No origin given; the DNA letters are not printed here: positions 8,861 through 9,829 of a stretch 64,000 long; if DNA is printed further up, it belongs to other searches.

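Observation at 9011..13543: ImmA/IrrE-XRE fusion protein flanked by an unknown 222-aa protein and an unknown N-domain fused to a RecD-like helicase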

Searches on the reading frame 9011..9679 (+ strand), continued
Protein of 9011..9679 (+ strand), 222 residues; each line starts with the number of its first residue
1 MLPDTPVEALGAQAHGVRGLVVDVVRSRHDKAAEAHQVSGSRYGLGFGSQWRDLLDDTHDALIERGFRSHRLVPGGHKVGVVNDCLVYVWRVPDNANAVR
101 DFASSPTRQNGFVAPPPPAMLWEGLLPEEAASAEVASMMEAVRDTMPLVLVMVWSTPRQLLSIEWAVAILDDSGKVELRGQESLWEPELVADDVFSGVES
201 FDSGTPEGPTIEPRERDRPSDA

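Call 41: find_related_loci(query=A2, collection=metagenome_contigs, flank=6000)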
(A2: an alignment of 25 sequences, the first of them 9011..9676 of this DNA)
Query A2 (222 aa) in metagenome_contigs; peptide patterns used: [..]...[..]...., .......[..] (x = any residue, [..] = any of these).
409 stretches matched a pattern; 56 encode a relative of the query (tblastn E <= 1e-3); 55 distinct loci.
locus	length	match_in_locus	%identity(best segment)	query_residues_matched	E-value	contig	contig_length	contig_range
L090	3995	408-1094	79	1-222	4e-120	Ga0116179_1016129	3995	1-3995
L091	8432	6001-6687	84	1-222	6e-117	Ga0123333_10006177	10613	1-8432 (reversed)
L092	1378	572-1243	78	1-217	2e-123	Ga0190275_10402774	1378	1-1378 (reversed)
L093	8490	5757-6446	78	1-222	8e-111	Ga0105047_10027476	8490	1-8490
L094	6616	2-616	81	25-222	9e-109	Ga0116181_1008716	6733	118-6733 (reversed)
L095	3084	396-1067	78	1-217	3e-108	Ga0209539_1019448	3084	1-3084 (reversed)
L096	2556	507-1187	62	1-222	1e-98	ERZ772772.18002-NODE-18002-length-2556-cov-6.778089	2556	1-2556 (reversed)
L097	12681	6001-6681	63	1-222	4e-95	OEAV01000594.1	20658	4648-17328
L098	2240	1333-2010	65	1-219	1e-94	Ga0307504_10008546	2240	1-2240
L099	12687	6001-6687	63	1-219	8e-90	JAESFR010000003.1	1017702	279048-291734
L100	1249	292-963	63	1-217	2e-94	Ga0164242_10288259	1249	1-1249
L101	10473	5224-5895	63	1-217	7e-87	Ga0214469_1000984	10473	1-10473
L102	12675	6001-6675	63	1-218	1e-86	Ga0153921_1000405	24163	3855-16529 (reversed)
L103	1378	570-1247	61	1-219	2e-92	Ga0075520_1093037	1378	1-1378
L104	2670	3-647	66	12-219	9e-87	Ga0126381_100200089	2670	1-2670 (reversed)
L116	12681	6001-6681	56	1-217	7e-75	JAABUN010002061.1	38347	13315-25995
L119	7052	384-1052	55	5-217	1e-71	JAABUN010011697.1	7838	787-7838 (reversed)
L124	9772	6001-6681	47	1-222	8e-61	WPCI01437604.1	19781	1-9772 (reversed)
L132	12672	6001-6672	58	1-216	3e-81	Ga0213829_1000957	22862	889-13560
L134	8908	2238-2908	68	1-218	1e-68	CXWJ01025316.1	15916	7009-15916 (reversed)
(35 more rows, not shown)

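Call 59: search_protein_families(library=pfam, proteins=[L132:7823-9481:+, L102:7890-8903:+, L088:9999-10892:+, L084:9958-11031:+, L085:10113-12086:+, L116:8088-9767:+, L119:2743-4518:+, L124:7822-8292:+, L134:4521-5114:+], max_evalue=0.001)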
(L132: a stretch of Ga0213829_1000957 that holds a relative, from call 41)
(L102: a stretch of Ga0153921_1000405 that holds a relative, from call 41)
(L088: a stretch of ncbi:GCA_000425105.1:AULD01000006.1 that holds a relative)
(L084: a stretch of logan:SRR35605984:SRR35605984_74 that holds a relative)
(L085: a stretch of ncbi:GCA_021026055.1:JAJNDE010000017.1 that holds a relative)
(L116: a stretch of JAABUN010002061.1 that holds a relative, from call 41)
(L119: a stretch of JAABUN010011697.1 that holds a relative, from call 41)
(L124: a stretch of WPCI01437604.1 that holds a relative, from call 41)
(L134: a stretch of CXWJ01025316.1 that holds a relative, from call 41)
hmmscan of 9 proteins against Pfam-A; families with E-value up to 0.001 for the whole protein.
L132:7823-9481:+ (552 aa): 1 family
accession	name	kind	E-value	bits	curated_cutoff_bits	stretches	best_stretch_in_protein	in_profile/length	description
PF19614.4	DUF6119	-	3e-104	350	27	1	14-547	2-523/524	Family of unknown function (DUF6119)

L102:7890-8903:+ (337 aa): 1 family
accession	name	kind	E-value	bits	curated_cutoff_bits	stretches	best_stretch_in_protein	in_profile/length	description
PF13830.11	DUF4192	-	5.4e-24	86.2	27.8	1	94-334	3-275/321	Domain of unknown function (DUF4192)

L088:9999-10892:+ (297 aa): 0 families

L084:9958-11031:+ (357 aa): 1 family
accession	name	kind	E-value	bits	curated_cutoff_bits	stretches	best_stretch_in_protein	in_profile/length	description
PF22322.1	DUF6973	-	1.4e-26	93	27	1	195-292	14-120/124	Domain of unknown function (DUF6973)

L085:10113-12086:+ (657 aa): 7 families
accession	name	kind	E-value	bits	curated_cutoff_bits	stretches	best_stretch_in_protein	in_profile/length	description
PF13175.12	AAA_15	-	2.5e-28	100.2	32.1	2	229-369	244-374/374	AAA ATPase domain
PF13304.12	AAA_21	-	5e-17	63.4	27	1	327-370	260-304/304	AAA domain, putative AbiEii toxin, Type IV TA system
PF20469.4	OLD-like_TOPRIM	-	9.1e-14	52.2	23.2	1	416-484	1-67/67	Overcoming lysogenization defect protein-like, TOPRIM domain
PF11398.14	DUF2813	-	2.7e-12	47.2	21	2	292-405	246-362/372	Protein of unknown function (DUF2813)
PF02463.25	SMC_N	-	1.5e-08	34.8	40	1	54-370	2-203/220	RecF/RecN/SMC N terminal domain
PF13476.12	AAA_23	-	3.9e-06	28.1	27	1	57-106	2-51/201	AAA domain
PF13514.12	AAA_27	-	3.2e-05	24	22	1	54-97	3-49/206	AAA domain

L116:8088-9767:+ (559 aa): 5 families
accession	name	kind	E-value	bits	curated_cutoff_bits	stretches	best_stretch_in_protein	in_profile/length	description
PF20239.3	DUF6596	-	3.5e-33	114.3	27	1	298-401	1-101/102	Family of unknown function (DUF6596)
PF04542.20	Sigma70_r2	-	2.6e-10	40.4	24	1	135-193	9-69/71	Sigma-70 region 2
PF08281.18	Sigma70_r4_2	-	5.1e-10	39.3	25.7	1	229-280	3-54/54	Sigma-70, region 4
PF07638.17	Sigma70_ECF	-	9e-05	22.9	21.1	1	179-282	81-181/185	ECF sigma factor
PF04545.22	Sigma70_r4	-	0.00049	20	24.1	0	241-282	9-50/50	Sigma-70, region 4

L119:2743-4518:+ (591 aa): 1 family
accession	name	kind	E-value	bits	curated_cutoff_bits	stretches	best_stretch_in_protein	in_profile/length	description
PF22483.2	Mu-transpos_C_2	-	9.6e-17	60.9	27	1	327-397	1-71/73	Mu transposase, C-terminal domain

L124:7822-8292:+ (156 aa): 0 families

L134:4521-5114:+ (197 aa): 0 families

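Call 60: search_protein_families(library=padloc, proteins=[L132:7823-9481:+, L102:7890-8903:+, L088:9999-10892:+, L084:9958-11031:+, L085:10113-12086:+, L116:8088-9767:+, L119:2743-4518:+, L124:7822-8292:+, L134:4521-5114:+], max_evalue=0.001)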
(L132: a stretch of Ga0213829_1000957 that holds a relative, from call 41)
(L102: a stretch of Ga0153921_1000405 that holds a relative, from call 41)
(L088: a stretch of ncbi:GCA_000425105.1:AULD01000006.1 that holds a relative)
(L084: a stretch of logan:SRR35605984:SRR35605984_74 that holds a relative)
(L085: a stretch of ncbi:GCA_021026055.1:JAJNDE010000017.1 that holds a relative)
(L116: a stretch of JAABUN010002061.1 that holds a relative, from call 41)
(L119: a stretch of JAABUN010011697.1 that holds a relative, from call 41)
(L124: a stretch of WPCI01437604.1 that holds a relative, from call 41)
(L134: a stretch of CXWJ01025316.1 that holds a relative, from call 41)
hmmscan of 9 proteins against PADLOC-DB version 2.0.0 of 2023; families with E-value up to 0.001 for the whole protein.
L132:7823-9481:+ (552 aa): 0 families

L102:7890-8903:+ (337 aa): 0 families

L088:9999-10892:+ (297 aa): 1 family
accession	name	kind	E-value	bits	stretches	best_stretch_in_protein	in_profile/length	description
PDLC05050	PDC-S60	-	1.2e-10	38.3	1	9-105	6-101/906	-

L084:9958-11031:+ (357 aa): 0 families

L085:10113-12086:+ (657 aa): 137 families (the best 25 are shown)
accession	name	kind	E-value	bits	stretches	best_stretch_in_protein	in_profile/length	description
PDLC00070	GajA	-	1.4e-38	130.9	1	53-591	2-548/596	AAA ATPase domain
PDLC00096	GajA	-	1.2e-36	124.7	1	54-489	3-460/630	AAA ATPase domain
PDLC00091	GajA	-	4.8e-33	112.9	2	307-441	280-414/627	AAA ATPase domain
PDLC02358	Old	-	4.8e-33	112.8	1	52-489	2-453/578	Old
PDLC00071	GajA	-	1.7e-31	107.7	1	53-496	2-448/588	AAA ATPase domain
PDLC00067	GajA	-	2.3e-31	106.9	2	289-488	260-464/604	AAA ATPase domain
PDLC00064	GajA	-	5.8e-30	102.7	1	291-490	93-304/464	AAA ATPase domain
PDLC00075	GajA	-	8.1e-30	101.8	1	53-487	2-424/536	AAA ATPase domain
PDLC00092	GajA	-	1.3e-29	101.2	1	183-456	168-441/604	AAA ATPase domain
PDLC00099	GajA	-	2.4e-29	100.8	1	324-440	297-414/626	AAA ATPase domain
PDLC00069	GajA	-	1.8e-28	97.4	2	286-495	288-514/687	AAA ATPase domain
PDLC00066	GajA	-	2e-28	97.3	1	53-560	2-504/567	AAA ATPase domain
PDLC02979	AriA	-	9.3e-28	96.1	2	270-369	290-373/373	-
PDLC00077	GajA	-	5.1e-27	92.7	1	245-489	252-503/616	AAA ATPase domain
PDLC00094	GajA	-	5.7e-27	92.4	2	286-486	257-456/569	AAA ATPase domain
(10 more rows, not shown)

L116:8088-9767:+ (559 aa): 0 families

L119:2743-4518:+ (591 aa): 0 families

L124:7822-8292:+ (156 aa): 0 families

L134:4521-5114:+ (197 aa): 0 families

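Call 69: search_protein_representatives(alignment_id=A2)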
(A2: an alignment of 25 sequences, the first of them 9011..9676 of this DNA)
Query: 25 sequences, 230 profile positions. Proteins with E-value up to 0.001 (for the whole library): 98; up to 1e-10: 61; up to 1e-30: 29. The best 98 are listed.
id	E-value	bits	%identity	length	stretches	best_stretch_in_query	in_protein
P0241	4.3e-95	333.9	-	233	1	1-230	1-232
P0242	3.7e-83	294.8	-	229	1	1-227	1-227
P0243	3.1e-81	288.5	-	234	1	1-230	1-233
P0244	4.9e-79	281.3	-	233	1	1-230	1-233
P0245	6.5e-76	271.1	-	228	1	1-224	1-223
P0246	3.9e-73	262.0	-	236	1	1-229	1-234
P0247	2.5e-71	256.1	-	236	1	1-230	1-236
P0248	1.7e-70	253.4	-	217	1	1-158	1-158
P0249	2.5e-69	249.6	-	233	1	1-230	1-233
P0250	1.2e-68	247.3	-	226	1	1-227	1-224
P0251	2.4e-66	239.8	-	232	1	3-229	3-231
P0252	6.1e-66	238.5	-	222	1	1-229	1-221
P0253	1.2e-63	231.0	-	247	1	2-229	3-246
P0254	3.9e-62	226.0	-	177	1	55-230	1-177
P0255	1.8e-61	223.8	-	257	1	1-226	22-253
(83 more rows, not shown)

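Call 71: search_protein_families(library=padloc, alignment_id=A8, max_evalue=0.01)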
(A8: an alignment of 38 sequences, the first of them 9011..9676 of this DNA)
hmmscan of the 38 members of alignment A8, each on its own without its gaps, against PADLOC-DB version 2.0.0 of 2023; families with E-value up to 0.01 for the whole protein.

A. member 1, window:9011-9676:+ (222 aa): 0 families

B. families by the number of members that match (of 38 scanned): 0 families

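Call 72: search_protein_families(library=pfam, alignment_id=A8, max_evalue=0.01)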
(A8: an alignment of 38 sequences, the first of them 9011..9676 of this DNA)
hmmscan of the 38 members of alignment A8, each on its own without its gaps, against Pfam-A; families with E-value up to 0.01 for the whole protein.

A. member 1, window:9011-9676:+ (222 aa): 0 families

B. families by the number of members that match (of 38 scanned): 1 family
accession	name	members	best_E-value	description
PF20028.4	VMAP-C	1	0.0045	vWA-MoxR associated protein C-terminal domain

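Call 74: search_protein_families(library=phrogs, proteins=[window:9011-9679:+], max_evalue=0.001)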
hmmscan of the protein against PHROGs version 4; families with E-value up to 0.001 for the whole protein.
window:9011-9679:+ (222 aa): 0 families

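Call 76: fold_search(model_id=the predicted structure, library=pdb)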
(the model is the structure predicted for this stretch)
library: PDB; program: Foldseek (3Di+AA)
matches with E <= 10: 813; with E <= 0.001: 0
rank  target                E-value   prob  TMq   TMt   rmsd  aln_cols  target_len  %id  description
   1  2qb6_A                2.3e-02  0.21  0.17  0.11  15.4       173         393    9  Saccharomyces cerevisiae cytosolic exopolyphosphatase, sulfate complex (released 2007-12-11)
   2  8q5o_A                8.8e-02  0.18  0.21  0.27  13.8       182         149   13  N-terminal domain of restriction endonuclease Eco15I with tetra-methylated target DNA. (released 2024-07-17)
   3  5h8a_B                1.0e-01  0.18  0.18  0.22  13.9       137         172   12  Mmi1 YTH domain (released 2016-01-13)
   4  2qb7_B                1.3e-01  0.13  0.15  0.10  14.5       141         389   13  Saccharomyces cerevisiae cytosolic exopolyphosphatase, phosphate complex (released 2007-12-11)
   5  7yyj_B                1.4e-01  0.20  0.16  0.18  13.9        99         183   11  Tetragonal crystal structure of YTHDF1 YTH domain (544AVV546 mutant) (released 2023-03-01)
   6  5h8a_C                1.4e-01  0.15  0.18  0.22  15.3       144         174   12  Mmi1 YTH domain (released 2016-01-13)
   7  6fpx_E                1.4e-01  0.15  0.18  0.22  14.0       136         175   12  Structure of S. pombe Mmi1 in complex with 11-mer RNA (released 2018-05-09)
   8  8a4b_A                1.5e-01  0.38  0.29  0.30  12.8       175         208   10  Structure of human Rep15:Rab3B_Q81L complex. (released 2022-08-10)
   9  4tkd_D                2.0e-01  0.20  0.20  0.31  11.0       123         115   10  Sulfolobus solfataricus HJC mutants (released 2015-08-12)
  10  7yyf_B                2.0e-01  0.20  0.16  0.19  13.2       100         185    7  Orthorombic crystal structure of YTHDF1 YTH domain (G459N mutant) form II (released 2023-03-01)
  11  7qf5                  2.0e-01  0.08  0.09  0.14  17.1        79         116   19  Structure of the Q103L mutant of miniSOG (released 2022-02-16)
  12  8a4b_C                2.1e-01  0.33  0.29  0.31  12.1       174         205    9  Structure of human Rep15:Rab3B_Q81L complex. (released 2022-08-10)
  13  2qb6_B                2.4e-01  0.08  0.17  0.11  12.8       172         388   10  Saccharomyces cerevisiae cytosolic exopolyphosphatase, sulfate complex (released 2007-12-11)
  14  2zyz_A                2.5e-01  0.25  0.19  0.38  17.4       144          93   15  Pyrobaculum aerophilum splicing endonuclease (released 2009-06-23)
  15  7yyf_C                2.5e-01  0.16  0.16  0.18  13.8       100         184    9  Orthorombic crystal structure of YTHDF1 YTH domain (G459N mutant) form II (released 2023-03-01)
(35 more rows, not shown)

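Call 83: search_solved_structures(query=A8, max_evalue=1)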
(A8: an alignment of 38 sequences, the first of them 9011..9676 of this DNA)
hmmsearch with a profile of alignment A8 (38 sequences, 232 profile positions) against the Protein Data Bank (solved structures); distinct sequences matched with E-value up to 1: 0.
